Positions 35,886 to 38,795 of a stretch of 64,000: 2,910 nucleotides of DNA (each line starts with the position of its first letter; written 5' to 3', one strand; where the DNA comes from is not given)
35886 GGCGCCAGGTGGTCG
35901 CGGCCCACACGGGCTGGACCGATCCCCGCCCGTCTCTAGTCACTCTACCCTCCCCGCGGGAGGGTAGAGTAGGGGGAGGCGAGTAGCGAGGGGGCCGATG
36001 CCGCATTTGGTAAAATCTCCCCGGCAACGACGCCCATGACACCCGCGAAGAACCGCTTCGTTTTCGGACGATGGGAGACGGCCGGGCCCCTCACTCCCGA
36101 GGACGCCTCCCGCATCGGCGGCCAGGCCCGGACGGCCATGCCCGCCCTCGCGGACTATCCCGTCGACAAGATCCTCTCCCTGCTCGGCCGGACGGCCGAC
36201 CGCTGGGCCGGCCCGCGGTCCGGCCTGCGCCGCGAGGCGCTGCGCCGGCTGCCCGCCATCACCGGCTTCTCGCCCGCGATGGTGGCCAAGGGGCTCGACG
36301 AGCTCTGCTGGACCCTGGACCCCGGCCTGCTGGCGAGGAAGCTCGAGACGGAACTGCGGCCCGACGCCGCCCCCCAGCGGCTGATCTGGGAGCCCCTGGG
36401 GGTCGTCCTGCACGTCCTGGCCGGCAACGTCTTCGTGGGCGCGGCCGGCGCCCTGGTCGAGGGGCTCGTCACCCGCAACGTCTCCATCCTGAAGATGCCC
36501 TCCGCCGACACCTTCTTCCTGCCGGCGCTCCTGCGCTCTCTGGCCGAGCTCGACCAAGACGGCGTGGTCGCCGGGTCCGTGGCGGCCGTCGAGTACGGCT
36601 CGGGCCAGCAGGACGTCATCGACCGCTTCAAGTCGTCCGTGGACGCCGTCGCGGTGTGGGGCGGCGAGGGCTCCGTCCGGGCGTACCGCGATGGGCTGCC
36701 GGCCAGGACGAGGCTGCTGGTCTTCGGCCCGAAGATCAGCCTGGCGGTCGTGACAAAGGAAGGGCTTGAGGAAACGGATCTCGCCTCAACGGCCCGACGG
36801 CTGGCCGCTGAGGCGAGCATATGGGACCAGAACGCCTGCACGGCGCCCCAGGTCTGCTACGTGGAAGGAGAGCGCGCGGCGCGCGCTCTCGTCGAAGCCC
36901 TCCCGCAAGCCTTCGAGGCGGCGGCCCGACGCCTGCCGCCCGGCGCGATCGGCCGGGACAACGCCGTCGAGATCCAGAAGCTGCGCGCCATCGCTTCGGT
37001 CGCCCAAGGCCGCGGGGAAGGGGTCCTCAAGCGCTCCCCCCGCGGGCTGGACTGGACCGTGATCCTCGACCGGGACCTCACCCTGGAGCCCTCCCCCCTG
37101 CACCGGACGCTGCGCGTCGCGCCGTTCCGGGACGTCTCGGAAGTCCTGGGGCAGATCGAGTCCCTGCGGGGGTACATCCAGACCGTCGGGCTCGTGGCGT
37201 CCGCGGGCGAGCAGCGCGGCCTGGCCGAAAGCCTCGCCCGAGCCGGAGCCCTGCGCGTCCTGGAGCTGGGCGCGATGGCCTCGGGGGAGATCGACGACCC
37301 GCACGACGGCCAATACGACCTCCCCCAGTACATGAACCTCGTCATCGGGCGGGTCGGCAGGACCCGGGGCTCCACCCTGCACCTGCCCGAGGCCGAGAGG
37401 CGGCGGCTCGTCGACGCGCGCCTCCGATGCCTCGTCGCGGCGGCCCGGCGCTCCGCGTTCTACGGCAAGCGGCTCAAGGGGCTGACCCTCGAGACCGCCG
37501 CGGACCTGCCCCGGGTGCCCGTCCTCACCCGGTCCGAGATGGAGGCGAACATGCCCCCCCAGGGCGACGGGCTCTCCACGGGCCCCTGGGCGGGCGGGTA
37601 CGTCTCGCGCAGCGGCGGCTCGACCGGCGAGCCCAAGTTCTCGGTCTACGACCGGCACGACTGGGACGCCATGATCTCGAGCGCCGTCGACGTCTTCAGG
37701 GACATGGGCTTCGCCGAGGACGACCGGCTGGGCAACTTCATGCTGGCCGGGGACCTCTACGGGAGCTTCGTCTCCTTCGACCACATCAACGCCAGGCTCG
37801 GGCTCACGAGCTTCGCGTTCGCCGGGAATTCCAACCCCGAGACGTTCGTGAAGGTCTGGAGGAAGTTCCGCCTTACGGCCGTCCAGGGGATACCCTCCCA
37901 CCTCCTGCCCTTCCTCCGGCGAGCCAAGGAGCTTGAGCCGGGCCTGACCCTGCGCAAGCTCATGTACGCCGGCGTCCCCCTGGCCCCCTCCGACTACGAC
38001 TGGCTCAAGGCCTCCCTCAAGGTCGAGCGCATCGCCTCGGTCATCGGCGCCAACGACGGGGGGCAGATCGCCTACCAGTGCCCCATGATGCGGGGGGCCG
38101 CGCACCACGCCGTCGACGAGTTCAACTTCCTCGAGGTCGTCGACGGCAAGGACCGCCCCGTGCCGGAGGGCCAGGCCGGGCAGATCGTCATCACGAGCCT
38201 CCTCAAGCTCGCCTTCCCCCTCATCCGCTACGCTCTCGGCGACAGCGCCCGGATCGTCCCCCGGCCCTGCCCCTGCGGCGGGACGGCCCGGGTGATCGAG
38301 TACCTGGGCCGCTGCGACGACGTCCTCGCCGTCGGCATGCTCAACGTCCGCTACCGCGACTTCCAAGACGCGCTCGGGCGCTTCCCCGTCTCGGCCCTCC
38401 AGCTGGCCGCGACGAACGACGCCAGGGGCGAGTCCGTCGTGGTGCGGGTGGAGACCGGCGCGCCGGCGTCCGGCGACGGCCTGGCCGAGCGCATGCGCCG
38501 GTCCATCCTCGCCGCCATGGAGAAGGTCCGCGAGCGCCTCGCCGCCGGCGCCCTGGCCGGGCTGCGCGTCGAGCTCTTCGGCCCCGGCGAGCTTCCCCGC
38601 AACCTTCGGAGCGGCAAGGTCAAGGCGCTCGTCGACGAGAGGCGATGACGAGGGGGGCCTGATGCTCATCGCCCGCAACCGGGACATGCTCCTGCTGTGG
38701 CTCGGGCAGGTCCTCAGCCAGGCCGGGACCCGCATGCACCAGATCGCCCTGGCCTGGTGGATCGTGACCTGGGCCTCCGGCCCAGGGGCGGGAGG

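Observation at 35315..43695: TetR-headed, translationally coupled operon: LuxC-reductase::PaaK-ligase fusion, MFS exporter, two double-GNAT-like proteins and a B12 radical SAM; candidate uncharacterised acyl/aldehyde-metabolite pathway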

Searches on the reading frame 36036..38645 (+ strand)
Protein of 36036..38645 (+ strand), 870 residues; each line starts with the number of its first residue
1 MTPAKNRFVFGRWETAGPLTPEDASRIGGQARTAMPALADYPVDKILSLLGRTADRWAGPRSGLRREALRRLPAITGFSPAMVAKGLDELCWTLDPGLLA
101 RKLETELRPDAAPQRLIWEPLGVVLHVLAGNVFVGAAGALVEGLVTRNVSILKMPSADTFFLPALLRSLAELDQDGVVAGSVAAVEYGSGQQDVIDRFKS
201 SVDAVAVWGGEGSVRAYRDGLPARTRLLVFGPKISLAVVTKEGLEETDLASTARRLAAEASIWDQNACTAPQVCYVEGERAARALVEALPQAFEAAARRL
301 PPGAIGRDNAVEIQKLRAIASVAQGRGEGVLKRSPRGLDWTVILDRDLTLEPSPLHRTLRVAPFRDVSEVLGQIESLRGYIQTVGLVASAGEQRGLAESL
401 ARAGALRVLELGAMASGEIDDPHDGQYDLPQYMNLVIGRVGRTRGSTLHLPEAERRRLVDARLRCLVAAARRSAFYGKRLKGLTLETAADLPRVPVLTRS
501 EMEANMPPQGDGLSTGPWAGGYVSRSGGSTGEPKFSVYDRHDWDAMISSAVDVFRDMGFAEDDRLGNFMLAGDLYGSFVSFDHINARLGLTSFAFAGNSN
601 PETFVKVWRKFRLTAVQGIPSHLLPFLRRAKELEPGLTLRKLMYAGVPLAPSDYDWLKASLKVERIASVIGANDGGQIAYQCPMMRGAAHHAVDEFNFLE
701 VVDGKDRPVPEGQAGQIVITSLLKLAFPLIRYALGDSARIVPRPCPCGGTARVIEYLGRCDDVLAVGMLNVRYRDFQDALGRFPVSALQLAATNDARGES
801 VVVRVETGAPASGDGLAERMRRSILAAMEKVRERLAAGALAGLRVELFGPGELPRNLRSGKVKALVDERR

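Call 9: search_protein_families(library=pfam, proteins=[window:36036-38645:+], max_evalue=0.01)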
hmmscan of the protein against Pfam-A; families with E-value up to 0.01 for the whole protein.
window:36036-38645:+ (870 aa): 2 families
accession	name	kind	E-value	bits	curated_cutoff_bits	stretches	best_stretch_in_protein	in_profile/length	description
PF05893.19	LuxC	-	1.8e-73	248.2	21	1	39-431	2-397/401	Acyl-CoA reductase (LuxC)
PF00501.34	AMP-binding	-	2.5e-06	27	29.9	1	526-720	170-375/384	AMP-binding enzyme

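Call 10: search_protein_families(library=ncbifam, proteins=[window:36036-38645:+], max_evalue=0.01)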
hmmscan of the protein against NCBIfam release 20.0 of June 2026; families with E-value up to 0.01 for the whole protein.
window:36036-38645:+ (870 aa): 8 families
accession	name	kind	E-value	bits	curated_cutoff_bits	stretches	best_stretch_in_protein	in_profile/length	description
NF052251.1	LCFA_red_LuxC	equivalog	3.2e-26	91.9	750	1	120-431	141-440/478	long-chain-fatty-acyl-CoA reductase LuxC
NF045666.1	DVU1553_fam_AMP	equivalog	2.1e-23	82.9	300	1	462-756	30-326/331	DVU_1553 family AMP-dependent CoA ligase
TIGR02155.1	PA_CoA_ligase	equivalog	4.2e-19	68.4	646.3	1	470-869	29-422/422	phenylacetate--CoA ligase PaaK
NF041878.1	paak_haloarch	equivalog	1.1e-18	67.1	700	1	454-869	12-427/427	phenylacetate--CoA ligase PaaK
NF041217.1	BagE_FevW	exception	1.6e-15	57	800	1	456-824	14-374/424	bagremycin/ferroverdin synthetase BagE/FevW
NF053551.1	FlxY_rubin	equivalog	1.2e-12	47.3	520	1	681-783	245-346/424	flexirubin biosynthesis putative acyl-CoA ligase FlxY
TIGR03335.1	F390_ftsA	equivalog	1.8e-12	46.7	458.7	1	454-869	13-445/445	coenzyme F390 synthetase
TIGR02304.1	aden_form_hyp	equivalog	0.0013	17.8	251.9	1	649-766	224-332/430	F390 synthetase-related protein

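Call 15: find_homologous_proteins(query=window:36036-38645:+, max_evalue=1e-10)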
Query window:36036-38645:+ (870 aa): 145 proteins with E <= 1e-10 among 8000 candidates; the best 120 are listed.
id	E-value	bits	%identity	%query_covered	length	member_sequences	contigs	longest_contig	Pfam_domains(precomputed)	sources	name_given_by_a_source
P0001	0.0e+0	1934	100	100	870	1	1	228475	PF05893.20,PF00501.35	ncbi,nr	ncbi:MAG: hypothetical protein HY927_07720 [Elusimicrobia bacterium]|nr:hypothetical protein [Elusim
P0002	0.0e+0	1396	71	100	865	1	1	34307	PF05893.20,PF00501.35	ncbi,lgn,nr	ncbi:MAG: hypothetical protein HY748_13695 [Elusimicrobia bacterium]|nr:hypothetical protein [Elusim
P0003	0.0e+0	1391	72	100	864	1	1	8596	PF05893.20,PF00501.35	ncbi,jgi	ncbi:MAG: acyl-CoA reductase [Elusimicrobiota bacterium]|jgi:phenylacetate-coenzyme A ligase PaaK-li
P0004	0.0e+0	1385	72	100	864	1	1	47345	PF05893.20,PF00501.35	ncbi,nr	ncbi:MAG: hypothetical protein HY924_07350 [Elusimicrobia bacterium]|nr:hypothetical protein [Elusim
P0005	0.0e+0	1205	64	99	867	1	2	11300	PF05893.20,PF00501.35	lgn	-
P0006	0.0e+0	1194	63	99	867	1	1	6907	PF05893.20,PF00501.35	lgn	-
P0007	0.0e+0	1191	64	100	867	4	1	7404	PF05893.20,PF00501.35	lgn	-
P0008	0.0e+0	1188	63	99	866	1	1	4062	PF05893.20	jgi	jgi:phenylacetate-coenzyme A ligase PaaK-like adenylate-forming protein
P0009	0.0e+0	1186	61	99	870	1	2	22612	PF05893.20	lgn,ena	-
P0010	0.0e+0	1180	63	99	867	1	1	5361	PF05893.20,PF00501.35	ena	-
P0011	0.0e+0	1180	61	99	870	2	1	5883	PF05893.20,PF00501.35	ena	-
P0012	0.0e+0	1179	62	98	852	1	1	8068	PF05893.20,PF00501.35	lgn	-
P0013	0.0e+0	1177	62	99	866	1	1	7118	PF05893.20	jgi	jgi:phenylacetate-coenzyme A ligase PaaK-like adenylate-forming protein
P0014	0.0e+0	1172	61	99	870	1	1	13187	PF05893.20,PF00501.35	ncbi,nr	ncbi:MAG: hypothetical protein HY551_07610 [Elusimicrobia bacterium]|nr:hypothetical protein [Elusim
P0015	0.0e+0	1171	63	99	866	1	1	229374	PF05893.20,PF00501.35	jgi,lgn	jgi:phenylacetate-coenzyme A ligase PaaK-like adenylate-forming protein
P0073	1.1e-286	972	51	99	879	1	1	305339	PF05893.20,PF00501.35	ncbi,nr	ncbi:MAG: hypothetical protein HQM10_10840 [Candidatus Riflebacteria bacterium]|nr:hypothetical prot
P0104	8.0e-261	886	50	99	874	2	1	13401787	PF05893.20,PF00501.35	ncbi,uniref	ncbi:hypothetical protein LZC95_30115 [Pendulispora brunnea]|uniref:AMP-dependent synthetase/ligase 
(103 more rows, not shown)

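Call 16: find_encoding_contigs(protein=P0001, flank=10000, max_places=2)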
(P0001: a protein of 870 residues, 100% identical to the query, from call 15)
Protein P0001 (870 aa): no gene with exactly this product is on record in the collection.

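Call 17: find_encoding_contigs(protein=P0015, flank=10000, max_places=2)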
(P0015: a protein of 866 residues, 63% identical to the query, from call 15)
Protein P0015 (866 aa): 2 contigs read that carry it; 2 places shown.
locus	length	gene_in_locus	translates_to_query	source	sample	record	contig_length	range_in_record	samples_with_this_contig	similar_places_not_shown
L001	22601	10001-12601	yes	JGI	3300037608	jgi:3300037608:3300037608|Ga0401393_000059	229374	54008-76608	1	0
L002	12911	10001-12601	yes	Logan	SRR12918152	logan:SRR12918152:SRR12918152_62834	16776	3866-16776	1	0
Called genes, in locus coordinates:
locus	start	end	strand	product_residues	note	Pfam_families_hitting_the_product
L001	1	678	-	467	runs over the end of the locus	PF13180:PDZ_2 (faint), PF00595:PDZ (weak), PF17820:PDZ_6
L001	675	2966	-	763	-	-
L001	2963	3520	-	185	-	-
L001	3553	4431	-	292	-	PF01738:DLH (faint), PF02129:Peptidase_S15, PF00561:Abhydrolase_1, PF12146:Hydrolase_4, PF12697:Abhydrolase_6, PF00326:Peptidase_S9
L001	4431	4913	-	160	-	PF01288:HPPK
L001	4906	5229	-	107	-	-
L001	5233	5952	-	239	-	PF01113:DapB_N, PF05173:DapB_C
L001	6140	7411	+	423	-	-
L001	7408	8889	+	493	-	-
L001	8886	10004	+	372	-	PF04443:LuxE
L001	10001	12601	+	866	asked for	PF05893:LuxC, PF00501:AMP-binding (weak)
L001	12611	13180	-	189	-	PF28064:SpoIISB (faint), PF27276:MJ0349 (faint)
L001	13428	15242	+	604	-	PF00005:ABC_tran, PF02463:SMC_N (faint), PF13555:AAA_29 (faint), PF13304:AAA_21 (faint), PF13476:AAA_23 (faint), PF00005:ABC_tran, PF16326:ABC_tran_CTD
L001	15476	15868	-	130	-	PF06271:RDD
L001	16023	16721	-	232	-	PF13386:DsbD_2 (weak)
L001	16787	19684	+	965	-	PF00675:Peptidase_M16, PF05193:Peptidase_M16_C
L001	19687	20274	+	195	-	PF09335:VTT_dom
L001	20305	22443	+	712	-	PF01432:Peptidase_M3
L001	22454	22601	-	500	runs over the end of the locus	PF03806:ABG_transport, PF03606:DcuC (weak)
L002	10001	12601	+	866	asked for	PF05893:LuxC, PF00501:AMP-binding (weak)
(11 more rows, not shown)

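Call 18: find_encoding_contigs(protein=P0104, flank=10000, max_places=2)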
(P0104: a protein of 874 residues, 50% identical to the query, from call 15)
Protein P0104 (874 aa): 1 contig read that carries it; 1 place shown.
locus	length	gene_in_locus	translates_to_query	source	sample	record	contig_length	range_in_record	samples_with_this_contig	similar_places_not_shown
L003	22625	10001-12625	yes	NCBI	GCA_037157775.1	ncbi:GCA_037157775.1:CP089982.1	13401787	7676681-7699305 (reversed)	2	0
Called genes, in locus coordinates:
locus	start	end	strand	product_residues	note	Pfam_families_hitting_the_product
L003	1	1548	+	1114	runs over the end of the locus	-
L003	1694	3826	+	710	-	PF04185:Phosphoesterase, PF05506:PLipase_C_C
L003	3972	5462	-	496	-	PF17900:Peptidase_M1_N, PF01433:Peptidase_M1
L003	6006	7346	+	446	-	PF00501:AMP-binding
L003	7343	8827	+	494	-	-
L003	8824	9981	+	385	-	PF04443:LuxE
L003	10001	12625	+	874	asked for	PF05893:LuxC, PF00501:AMP-binding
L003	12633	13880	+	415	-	PF05977:MFS_3, PF07690:MFS_1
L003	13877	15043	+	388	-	-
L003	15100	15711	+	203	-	-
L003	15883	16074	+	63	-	-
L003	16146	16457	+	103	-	-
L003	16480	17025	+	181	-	-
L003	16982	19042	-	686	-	PF13439:Glyco_transf_4 (faint), PF00534:Glycos_transf_1, PF13692:Glyco_trans_1_4, PF13480:Acetyltransf_6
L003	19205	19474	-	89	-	PF03621:MbtH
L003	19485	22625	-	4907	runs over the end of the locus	PF00668:Condensation, PF00501:AMP-binding, PF13193:AMP-binding_C, PF00550:PP-binding, PF00668:Condensation, PF00501:AMP-binding, PF13193:AMP-binding_C, PF00550:PP-binding, +9 more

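Call 19: find_encoding_contigs(protein=P0073, flank=10000, max_places=2)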
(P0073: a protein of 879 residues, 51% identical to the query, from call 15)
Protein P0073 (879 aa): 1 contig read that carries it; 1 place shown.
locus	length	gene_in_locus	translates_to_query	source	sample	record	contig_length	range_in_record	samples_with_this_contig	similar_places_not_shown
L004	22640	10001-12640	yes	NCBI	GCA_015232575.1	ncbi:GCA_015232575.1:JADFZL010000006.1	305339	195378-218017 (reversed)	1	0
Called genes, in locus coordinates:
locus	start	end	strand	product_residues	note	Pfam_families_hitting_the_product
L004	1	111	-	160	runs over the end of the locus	PF12158:DUF3592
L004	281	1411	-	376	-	PF12796:Ank_2 (weak), PF00023:Ank (faint), PF13606:Ank_3 (faint), PF13637:Ank_4 (faint), PF13857:Ank_5 (faint), PF12796:Ank_2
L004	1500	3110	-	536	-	PF13432:TPR_16 (weak), PF08238:Sel1 (weak)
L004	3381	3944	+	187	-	PF01618:MotA_ExbB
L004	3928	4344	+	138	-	PF02472:ExbD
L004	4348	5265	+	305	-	PF03544:TonB_C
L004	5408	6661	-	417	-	PF05977:MFS_3, PF07690:MFS_1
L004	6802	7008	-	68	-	-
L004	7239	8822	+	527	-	PF04015:DUF362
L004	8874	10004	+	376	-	PF04443:LuxE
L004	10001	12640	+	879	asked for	PF05893:LuxC, PF00501:AMP-binding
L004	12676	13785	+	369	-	-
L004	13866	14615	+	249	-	-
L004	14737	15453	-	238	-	-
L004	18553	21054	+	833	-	PF00696:AA_kinase, PF22468:ACT_9, PF01842:ACT (weak), PF13840:ACT_7 (weak), PF22468:ACT_9, PF03447:NAD_binding_3, PF00742:Homoserine_dh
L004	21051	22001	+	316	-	PF00288:GHMP_kinases_N, PF08544:GHMP_kinases_C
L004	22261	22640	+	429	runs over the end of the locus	PF14821:Thr_synth_N, PF00291:PALP, PF24857:THR4_C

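Call 21: find_related_loci(query=A1, collection=genome_contigs, flank=10000)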
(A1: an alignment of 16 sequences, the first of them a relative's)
Query A1 (870 aa) in genome_contigs; peptide patterns used: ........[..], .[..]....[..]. (x = any residue, [..] = any of these).
127 stretches matched a pattern; 57 encode a relative of the query (tblastn E <= 1e-3); 55 distinct loci.
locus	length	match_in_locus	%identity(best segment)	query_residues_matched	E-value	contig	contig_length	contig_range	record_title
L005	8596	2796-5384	72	5-870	0e+0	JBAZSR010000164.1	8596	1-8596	MAG: Elusimicrobiota bacterium isolate SO_2017_GW1_178 NODE_30763_length_8596_cov_0.847326_OW334_2017, whole genome shot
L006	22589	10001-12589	72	5-870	0e+0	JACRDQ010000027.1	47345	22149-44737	MAG: Elusimicrobia bacterium isolate NC_groundwater_1676_Pr3_B-0.1um_68_27 SR-2_scaffold_141_1718624, whole genome shotg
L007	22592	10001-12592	71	5-870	0e+0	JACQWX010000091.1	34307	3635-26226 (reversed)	MAG: Elusimicrobia bacterium isolate NC_groundwater_1500_Pr4_B-0.1um_67_5 SR1-18-B1_scaffold_366077, whole genome shotgu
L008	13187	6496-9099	61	5-869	0e+0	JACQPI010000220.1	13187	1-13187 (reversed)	MAG: Elusimicrobia bacterium isolate NC_groundwater_1303_Ag_S-0.2um_63_32 S_p2_S4_coassembly_k141_3849977, whole genome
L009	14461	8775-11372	63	4-870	0e+0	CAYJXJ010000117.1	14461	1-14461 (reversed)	MAG TPA_asm: uncultured Elusimicrobia bacterium isolate ERP125453_co1_480 genome assembly, contig: NODE_4420_length_1446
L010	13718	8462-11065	59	5-869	0e+0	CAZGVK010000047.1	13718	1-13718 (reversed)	MAG TPA_asm: uncultured Elusimicrobia sp. isolate binchicken_co203_514 genome assembly, contig: k141_4609551, whole geno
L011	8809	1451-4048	62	5-870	0e+0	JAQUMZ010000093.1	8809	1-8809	MAG: Elusimicrobia bacterium isolate STD1_166 NODE_24331_length_8809_cov_2.220802_Sandtown_D1, whole genome shotgun sequ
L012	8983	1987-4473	61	39-869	0e+0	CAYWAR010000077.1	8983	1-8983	MAG TPA_asm: uncultured Elusimicrobia sp. isolate binchicken_co248_100 genome assembly, contig: NODE_11460_length_8983_c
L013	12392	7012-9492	63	41-869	0e+0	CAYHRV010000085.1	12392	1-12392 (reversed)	MAG TPA_asm: uncultured Elusimicrobia bacterium isolate ERP119705_co15_213 genome assembly, contig: NODE_5882_length_123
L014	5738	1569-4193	55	8-870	0e+0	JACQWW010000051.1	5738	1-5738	MAG: Elusimicrobia bacterium isolate NC_groundwater_1499_Pr4_B-0.1um_52_3 SR1-18-B1_scaffold_27921, whole genome shotgun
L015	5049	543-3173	53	6-870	0e+0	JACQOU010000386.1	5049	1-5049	MAG: Deltaproteobacteria bacterium isolate NC_groundwater_1289_Ag_S-0.2um_48_23 S_p2_S4_coassembly_k141_3507090, whole g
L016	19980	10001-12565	59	6-869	0e+0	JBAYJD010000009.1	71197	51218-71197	MAG: Elusimicrobiales bacterium isolate SO_2016_GW1_47 scaffold00832_OW334_2016, whole genome shotgun sequence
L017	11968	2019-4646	48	7-870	0e+0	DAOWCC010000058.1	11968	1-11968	MAG TPA_asm: Elusimicrobiota bacterium isolate CSMAG_1877 CSMAG_1877_k141_2620692_length_11968_cov_11.9862, whole genome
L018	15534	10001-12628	51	6-869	0e+0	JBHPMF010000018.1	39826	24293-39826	Elusimicrobiota bacterium isolate SAG AM-324-K15 AM-324-K15_NODE_19, whole genome shotgun sequence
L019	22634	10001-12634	51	7-870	0e+0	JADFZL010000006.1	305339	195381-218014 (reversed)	MAG: Candidatus Riflebacteria bacterium isolate nHGRbin4 nHGR_bin4_NODE_6_length_305339_cov_24.309005, whole genome shot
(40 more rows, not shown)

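Call 27: search_protein_families(library=pfam, proteins=[L003:6006-7343:+, L003:7343-8824:+, L003:8824-9978:+, L003:13877-15040:+, L003:15100-15708:+, L001:7408-8886:+, L004:7239-8819:+, L004:12676-13782:+], max_evalue=0.05)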
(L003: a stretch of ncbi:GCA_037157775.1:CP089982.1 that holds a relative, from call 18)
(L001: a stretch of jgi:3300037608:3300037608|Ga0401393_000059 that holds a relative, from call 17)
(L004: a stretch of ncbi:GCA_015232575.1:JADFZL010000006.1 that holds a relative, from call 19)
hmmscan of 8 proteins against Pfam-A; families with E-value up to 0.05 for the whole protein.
L003:6006-7343:+ (446 aa): 2 families
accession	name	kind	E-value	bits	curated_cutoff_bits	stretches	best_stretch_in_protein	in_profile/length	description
PF00501.34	AMP-binding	-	8.7e-08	31.8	29.9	1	94-296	168-377/384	AMP-binding enzyme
PF14535.12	AMP-binding_C_2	-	0.0041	17.8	25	1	350-444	9-94/96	AMP-binding enzyme C-terminal domain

L003:7343-8824:+ (494 aa): 0 families

L003:8824-9978:+ (385 aa): 1 family
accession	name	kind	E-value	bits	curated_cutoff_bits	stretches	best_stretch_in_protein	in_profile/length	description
PF04443.18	LuxE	-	1e-37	130.4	24.9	1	23-377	26-388/391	Acyl-protein synthetase, LuxE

L003:13877-15040:+ (388 aa): 0 families

L003:15100-15708:+ (203 aa): 0 families

L001:7408-8886:+ (493 aa): 1 family
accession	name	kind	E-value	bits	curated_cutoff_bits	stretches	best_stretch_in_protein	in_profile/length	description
PF00583.31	Acetyltransf_1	-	0.004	17.8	20.7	1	194-274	24-103/116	Acetyltransferase (GNAT) family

L004:7239-8819:+ (527 aa): 1 family
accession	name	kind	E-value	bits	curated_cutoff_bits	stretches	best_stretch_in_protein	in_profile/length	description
PF04015.17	DUF362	-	6.5e-12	46.4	24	1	336-422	101-179/200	Domain of unknown function (DUF362)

L004:12676-13782:+ (369 aa): 0 families

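Call 38: search_solved_structures(query=window:36036-38645:+, max_evalue=0.001)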
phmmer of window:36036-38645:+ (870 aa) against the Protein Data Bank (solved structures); distinct sequences matched with E-value up to 0.001: 9.
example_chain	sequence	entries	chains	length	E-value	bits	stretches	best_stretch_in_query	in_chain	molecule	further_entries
4r1l_A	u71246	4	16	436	6.4e-32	113.8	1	473-856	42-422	Phenylacetate-coenzyme A ligase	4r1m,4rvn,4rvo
7xc6_A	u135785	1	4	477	3.5e-21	78.2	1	42-433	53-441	Long-chain acyl-protein thioester reductase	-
6wuq_A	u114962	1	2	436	2.2e-17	65.7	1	453-786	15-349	AjiA1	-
9s3l_A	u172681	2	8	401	8.1e-17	63.8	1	462-806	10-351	Phenylacetate-CoA ligase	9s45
6siw_B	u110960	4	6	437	1.3e-15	59.8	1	453-785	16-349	PaaK-like ligase (AMP-dependent synthetase and ligase) | AMP-dependent synthetase and ligase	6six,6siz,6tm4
6siw_A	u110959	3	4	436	1.4e-15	59.7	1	453-785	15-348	PaaK-like ligase (AMP-dependent synthetase and ligase) | AMP-dependent synthetase and ligase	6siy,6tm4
2y4o_A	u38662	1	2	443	5.8e-15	57.7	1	484-869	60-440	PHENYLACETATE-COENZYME A LIGASE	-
2y27_A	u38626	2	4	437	2e-14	55.9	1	484-820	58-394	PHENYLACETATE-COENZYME A LIGASE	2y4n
6hdw_A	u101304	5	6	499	3.2e-12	48.6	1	450-868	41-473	2-hydroxyisobutyryl-CoA synthetase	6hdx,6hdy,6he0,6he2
